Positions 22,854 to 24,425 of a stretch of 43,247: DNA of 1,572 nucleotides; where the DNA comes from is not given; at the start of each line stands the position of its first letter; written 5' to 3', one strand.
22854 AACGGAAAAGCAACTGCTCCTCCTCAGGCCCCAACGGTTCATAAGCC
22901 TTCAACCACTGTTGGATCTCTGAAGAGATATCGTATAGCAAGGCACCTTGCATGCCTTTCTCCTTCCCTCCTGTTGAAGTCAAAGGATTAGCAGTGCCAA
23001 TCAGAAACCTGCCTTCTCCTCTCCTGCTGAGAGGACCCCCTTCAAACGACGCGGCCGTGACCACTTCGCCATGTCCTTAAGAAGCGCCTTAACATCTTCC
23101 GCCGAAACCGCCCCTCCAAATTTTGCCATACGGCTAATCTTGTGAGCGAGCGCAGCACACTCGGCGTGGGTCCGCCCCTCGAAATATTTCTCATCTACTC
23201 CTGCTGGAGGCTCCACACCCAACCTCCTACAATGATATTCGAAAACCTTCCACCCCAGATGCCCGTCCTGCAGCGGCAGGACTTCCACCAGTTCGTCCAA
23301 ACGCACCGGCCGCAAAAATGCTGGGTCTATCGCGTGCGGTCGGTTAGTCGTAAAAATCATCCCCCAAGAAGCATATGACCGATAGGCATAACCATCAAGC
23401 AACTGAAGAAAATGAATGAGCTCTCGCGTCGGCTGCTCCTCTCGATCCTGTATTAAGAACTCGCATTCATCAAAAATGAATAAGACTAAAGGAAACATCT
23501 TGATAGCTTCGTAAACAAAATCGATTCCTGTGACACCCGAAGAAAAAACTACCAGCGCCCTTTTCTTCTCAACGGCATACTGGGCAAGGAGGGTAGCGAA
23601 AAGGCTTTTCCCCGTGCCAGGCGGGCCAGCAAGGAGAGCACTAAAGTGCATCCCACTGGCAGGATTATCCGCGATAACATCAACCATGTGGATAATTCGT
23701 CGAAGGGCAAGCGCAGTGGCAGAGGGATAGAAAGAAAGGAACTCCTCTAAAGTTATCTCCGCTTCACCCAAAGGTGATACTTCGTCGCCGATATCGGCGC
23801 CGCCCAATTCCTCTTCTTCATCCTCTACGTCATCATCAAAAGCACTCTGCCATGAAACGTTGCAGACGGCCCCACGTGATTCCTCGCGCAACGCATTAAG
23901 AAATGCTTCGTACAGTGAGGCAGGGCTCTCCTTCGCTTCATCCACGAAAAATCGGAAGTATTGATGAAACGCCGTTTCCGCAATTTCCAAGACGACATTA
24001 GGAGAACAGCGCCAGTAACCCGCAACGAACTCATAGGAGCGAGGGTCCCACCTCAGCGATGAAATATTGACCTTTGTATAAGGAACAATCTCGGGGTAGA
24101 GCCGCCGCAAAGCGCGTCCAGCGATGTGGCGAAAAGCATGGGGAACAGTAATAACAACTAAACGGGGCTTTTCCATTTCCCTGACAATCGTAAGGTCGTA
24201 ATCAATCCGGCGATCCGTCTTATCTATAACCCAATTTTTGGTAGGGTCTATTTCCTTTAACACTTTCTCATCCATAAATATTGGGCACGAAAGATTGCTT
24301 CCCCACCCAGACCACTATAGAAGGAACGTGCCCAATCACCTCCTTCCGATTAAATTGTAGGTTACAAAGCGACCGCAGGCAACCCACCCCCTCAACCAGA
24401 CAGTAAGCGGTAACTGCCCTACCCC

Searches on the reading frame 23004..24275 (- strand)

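Call 20: search_protein_families(library=phrogs, proteins=[window:23004-24275:-])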
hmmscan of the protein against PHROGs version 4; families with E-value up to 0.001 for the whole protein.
window:23004-24275:- (424 aa): 9 families
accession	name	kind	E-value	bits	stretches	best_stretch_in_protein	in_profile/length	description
phrog_3757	-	unknown function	1e-10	42.6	1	212-331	128-252/367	-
phrog_7485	-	unknown function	2.1e-09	37.8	1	211-336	228-363/430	-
phrog_10401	-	other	3.2e-07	30.5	0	266-331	522-583/667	ATPase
phrog_9172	-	unknown function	4.6e-07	30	1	210-333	107-243/509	-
phrog_10440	-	unknown function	1e-06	28.5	1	210-334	232-353/483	-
phrog_2376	-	other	6e-06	26.8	1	209-297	73-156/363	ATPase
phrog_30773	-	unknown function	5.6e-05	22.6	1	213-350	199-348/666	-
phrog_14322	-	unknown function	0.00029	21.2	1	214-336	230-352/398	-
phrog_168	-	DNA, RNA and nucleotide metabolism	0.00074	20.3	0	208-319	42-146/314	clamp loader of DNA polymerase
